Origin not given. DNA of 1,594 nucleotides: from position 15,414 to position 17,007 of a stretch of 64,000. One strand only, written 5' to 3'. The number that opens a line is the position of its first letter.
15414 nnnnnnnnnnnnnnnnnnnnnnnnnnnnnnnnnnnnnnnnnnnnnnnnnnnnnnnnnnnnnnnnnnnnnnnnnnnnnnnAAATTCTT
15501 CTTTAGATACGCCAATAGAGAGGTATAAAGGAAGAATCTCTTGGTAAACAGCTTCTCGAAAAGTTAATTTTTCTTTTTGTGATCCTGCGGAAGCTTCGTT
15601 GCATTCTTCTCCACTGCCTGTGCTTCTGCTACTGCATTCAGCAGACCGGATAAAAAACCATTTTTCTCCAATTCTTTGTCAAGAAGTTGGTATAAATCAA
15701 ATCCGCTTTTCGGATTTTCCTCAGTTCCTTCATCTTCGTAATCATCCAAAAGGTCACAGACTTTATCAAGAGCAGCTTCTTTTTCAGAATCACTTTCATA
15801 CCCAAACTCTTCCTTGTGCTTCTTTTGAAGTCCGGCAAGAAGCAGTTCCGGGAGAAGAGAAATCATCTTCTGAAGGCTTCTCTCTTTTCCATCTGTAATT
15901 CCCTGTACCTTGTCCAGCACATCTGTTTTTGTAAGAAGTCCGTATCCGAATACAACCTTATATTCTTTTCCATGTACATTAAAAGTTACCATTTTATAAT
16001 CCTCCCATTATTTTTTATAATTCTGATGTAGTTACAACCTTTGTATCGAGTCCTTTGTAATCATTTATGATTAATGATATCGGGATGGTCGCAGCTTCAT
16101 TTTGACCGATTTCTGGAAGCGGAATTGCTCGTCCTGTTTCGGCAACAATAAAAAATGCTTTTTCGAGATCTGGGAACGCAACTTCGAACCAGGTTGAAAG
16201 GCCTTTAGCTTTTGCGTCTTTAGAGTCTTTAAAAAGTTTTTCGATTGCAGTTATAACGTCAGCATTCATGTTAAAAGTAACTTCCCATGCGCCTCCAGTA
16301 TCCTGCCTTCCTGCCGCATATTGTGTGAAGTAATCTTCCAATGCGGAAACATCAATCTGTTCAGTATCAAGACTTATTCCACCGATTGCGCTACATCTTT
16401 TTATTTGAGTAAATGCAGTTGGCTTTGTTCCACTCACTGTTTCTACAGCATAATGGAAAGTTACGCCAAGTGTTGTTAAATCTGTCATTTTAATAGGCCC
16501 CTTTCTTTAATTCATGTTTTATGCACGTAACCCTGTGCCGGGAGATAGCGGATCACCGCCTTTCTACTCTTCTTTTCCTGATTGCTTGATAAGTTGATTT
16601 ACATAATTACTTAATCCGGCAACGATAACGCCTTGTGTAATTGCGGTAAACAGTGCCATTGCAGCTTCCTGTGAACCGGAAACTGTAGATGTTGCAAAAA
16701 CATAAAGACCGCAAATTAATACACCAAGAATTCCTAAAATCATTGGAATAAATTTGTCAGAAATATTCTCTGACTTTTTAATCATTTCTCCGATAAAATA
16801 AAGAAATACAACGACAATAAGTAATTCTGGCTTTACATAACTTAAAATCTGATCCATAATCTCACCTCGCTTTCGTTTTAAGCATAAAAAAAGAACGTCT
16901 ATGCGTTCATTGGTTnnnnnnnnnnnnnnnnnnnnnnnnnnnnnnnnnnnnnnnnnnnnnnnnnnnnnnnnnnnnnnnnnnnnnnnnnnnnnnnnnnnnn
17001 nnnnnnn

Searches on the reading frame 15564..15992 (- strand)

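Call 61: search_protein_families(library=phrogs, proteins=[window:15564-15992:-], max_evalue=0.001)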
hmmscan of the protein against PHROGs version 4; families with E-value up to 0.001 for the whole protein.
window:15564-15992:- (142 aa): 1 family
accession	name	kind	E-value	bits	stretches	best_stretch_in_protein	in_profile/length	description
phrog_36112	-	unknown function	2.9e-05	25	1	29-141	49-169/175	-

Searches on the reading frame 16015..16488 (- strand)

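Call 61: search_protein_families(library=phrogs, proteins=[window:16015-16488:-], max_evalue=0.001)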
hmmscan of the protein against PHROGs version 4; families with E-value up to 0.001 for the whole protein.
window:16015-16488:- (157 aa): 1 family
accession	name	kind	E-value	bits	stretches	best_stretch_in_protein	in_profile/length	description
phrog_158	-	tail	1e-05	26.1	1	8-114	21-123/376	major tail protein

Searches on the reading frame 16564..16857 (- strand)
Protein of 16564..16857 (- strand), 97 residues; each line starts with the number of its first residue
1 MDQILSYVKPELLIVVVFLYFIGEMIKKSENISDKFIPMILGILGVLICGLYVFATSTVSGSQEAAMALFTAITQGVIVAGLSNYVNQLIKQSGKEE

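Call 61: search_protein_families(library=phrogs, proteins=[window:16564-16857:-], max_evalue=0.001)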
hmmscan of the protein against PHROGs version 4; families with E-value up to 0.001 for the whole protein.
window:16564-16857:- (97 aa): 3 families
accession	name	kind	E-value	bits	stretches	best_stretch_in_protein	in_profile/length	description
phrog_1129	-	lysis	5.1e-22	78.7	1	3-96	2-83/86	holin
phrog_1299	-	lysis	0.00014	22.6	1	14-87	12-81/100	holin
phrog_20258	-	unknown function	0.00075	20.7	1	18-95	17-90/99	-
